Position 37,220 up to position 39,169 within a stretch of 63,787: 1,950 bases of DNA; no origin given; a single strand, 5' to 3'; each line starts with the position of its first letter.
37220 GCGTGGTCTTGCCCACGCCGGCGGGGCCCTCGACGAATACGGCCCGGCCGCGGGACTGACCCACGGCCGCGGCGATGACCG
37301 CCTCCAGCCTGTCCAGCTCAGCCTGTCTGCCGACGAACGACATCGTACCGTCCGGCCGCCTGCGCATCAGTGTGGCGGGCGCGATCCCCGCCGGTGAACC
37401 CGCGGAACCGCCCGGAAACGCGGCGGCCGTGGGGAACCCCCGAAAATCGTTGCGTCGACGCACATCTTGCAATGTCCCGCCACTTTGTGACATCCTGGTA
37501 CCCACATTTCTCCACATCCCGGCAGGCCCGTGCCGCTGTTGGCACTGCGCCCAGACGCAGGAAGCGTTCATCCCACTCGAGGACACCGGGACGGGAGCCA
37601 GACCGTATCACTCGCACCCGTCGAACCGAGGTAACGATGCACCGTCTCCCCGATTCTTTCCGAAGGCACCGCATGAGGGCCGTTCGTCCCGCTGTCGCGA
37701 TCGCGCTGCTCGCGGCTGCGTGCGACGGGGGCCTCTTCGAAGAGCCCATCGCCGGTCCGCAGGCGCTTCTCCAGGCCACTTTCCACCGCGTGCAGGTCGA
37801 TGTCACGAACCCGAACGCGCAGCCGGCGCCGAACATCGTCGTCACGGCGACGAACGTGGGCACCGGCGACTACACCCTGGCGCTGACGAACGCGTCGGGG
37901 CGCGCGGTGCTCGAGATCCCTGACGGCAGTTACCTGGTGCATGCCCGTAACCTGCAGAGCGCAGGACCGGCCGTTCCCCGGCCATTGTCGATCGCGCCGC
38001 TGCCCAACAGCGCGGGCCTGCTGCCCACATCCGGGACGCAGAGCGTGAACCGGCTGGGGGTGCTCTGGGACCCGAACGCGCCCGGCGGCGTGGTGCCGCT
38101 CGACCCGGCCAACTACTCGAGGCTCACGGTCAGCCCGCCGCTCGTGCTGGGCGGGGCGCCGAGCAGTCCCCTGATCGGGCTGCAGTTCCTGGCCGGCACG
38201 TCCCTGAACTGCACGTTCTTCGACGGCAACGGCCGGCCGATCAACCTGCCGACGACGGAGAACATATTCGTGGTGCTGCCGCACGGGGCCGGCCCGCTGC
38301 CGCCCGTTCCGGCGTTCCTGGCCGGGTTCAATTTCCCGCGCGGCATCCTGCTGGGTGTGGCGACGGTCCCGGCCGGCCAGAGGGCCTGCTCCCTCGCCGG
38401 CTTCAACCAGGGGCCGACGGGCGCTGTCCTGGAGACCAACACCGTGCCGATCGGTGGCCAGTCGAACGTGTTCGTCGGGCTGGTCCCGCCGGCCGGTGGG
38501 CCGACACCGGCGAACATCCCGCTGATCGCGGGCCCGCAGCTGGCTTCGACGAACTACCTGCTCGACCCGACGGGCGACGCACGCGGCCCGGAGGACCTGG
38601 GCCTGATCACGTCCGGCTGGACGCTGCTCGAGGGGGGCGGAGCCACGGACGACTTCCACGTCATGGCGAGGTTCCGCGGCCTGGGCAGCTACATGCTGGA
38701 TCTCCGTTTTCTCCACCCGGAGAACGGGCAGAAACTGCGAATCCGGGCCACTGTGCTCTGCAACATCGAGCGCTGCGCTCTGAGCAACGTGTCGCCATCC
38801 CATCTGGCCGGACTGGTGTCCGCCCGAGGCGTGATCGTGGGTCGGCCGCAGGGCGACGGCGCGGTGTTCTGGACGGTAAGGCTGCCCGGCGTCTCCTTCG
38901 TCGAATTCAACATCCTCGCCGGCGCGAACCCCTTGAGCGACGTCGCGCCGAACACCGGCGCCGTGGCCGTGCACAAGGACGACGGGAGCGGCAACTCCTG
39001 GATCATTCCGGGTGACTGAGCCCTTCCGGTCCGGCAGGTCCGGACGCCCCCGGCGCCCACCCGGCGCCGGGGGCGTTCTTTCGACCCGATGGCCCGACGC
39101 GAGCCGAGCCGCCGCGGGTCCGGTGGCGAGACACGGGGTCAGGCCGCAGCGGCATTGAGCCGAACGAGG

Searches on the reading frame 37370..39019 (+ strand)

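Call 15: search_protein_families(library=pfam, proteins=[window:37370-39019:+], max_evalue=0.001)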
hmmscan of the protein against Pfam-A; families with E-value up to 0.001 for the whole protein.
window:37370-39019:+ (549 aa): 1 family
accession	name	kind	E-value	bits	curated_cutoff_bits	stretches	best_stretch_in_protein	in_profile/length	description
PF13620.12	CarboxypepD_reg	-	3.1e-06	27.9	32.3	1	141-194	2-56/82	Carboxypeptidase regulatory-like domain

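Call 59: search_protein_families(library=padloc, proteins=[window:37370-39019:+], max_evalue=0.00001)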
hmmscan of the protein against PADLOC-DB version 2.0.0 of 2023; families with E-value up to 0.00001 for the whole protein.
window:37370-39019:+ (549 aa): 0 families
